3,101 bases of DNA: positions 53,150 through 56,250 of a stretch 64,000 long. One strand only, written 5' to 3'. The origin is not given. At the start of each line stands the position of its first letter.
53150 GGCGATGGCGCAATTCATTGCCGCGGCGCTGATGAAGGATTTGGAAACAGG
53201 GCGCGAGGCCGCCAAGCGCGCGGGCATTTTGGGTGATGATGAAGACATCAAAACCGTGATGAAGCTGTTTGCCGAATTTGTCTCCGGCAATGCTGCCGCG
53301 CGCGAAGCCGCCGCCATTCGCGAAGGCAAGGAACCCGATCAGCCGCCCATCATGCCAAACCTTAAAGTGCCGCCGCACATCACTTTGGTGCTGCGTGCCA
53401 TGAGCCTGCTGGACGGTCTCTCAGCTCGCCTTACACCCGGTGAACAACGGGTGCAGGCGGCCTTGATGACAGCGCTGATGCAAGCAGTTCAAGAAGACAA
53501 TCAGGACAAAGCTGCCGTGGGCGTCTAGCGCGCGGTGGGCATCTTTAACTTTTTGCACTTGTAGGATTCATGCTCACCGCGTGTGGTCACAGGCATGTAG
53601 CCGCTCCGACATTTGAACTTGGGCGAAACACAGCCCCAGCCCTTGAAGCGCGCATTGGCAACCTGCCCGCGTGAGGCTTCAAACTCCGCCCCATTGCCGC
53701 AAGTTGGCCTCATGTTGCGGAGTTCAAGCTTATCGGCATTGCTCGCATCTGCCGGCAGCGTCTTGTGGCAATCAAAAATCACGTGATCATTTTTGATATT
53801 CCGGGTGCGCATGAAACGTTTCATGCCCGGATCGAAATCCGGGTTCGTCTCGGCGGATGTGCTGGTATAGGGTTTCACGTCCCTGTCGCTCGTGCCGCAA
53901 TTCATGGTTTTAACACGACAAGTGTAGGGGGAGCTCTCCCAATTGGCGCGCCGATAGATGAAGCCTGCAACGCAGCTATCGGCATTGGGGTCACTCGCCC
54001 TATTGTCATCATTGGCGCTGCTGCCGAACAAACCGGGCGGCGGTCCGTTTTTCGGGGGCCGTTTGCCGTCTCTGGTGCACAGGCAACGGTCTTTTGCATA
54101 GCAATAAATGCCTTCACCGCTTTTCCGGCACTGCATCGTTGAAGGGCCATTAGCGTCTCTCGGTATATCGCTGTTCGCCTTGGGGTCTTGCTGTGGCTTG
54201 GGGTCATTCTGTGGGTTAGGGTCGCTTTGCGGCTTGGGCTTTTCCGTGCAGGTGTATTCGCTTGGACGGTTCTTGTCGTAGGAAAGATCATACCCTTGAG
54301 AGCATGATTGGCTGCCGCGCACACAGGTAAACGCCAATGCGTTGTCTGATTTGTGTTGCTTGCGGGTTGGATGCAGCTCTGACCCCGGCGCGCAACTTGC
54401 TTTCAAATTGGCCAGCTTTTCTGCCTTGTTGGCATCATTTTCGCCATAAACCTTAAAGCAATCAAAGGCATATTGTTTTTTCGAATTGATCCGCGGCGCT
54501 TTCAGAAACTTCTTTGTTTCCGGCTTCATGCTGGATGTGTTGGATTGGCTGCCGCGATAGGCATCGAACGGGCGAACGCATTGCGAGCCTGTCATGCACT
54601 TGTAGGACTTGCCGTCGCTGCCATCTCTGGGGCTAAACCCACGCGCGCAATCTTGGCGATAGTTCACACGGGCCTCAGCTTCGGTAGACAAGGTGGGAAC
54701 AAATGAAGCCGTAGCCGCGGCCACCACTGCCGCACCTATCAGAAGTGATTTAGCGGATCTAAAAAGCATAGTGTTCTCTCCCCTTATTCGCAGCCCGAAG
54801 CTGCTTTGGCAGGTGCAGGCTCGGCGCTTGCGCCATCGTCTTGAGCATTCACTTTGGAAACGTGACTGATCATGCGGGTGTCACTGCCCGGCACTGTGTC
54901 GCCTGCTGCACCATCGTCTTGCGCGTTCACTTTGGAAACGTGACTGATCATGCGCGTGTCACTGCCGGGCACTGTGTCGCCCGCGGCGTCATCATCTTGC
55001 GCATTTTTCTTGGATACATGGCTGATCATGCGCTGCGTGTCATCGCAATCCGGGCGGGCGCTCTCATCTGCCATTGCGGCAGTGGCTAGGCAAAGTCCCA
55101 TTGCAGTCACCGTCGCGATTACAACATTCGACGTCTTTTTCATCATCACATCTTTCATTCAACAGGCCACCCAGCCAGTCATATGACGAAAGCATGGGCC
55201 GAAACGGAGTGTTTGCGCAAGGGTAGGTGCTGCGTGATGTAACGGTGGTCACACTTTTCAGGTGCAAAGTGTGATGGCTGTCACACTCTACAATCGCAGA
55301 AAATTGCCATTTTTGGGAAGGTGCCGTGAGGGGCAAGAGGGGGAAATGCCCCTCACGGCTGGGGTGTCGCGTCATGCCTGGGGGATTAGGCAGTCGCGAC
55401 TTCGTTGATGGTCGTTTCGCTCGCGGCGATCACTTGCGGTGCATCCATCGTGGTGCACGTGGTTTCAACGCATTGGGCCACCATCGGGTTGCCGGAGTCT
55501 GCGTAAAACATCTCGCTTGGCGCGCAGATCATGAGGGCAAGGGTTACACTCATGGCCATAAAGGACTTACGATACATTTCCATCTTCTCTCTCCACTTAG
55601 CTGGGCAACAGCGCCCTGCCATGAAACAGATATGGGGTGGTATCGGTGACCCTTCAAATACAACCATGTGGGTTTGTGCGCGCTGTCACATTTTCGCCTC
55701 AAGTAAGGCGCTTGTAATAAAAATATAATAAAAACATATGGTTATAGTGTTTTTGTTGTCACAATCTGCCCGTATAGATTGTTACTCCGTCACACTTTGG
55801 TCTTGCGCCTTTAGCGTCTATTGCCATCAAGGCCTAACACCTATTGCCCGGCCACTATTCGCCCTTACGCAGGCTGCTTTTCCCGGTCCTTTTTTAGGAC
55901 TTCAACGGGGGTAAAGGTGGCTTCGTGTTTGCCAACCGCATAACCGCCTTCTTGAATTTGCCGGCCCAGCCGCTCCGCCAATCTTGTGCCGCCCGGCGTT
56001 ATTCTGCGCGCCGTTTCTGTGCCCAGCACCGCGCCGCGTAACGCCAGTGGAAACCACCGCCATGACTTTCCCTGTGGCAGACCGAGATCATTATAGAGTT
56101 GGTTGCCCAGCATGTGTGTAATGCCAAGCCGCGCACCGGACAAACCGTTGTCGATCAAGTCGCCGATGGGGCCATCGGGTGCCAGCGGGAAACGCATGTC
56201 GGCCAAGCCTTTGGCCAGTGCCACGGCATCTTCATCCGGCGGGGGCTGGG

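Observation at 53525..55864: Locus encoding only secreted proteins of unknown function: Cys-rich 414-aa protein, triple-repeat protein, 66-aa peptide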

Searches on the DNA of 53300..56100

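Call 81: search_rna_families(source=window, start=53300, end=56100, threshold=evalue, max_evalue=1)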
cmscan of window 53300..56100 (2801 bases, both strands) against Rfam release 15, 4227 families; matches with E-value up to 1: 0.
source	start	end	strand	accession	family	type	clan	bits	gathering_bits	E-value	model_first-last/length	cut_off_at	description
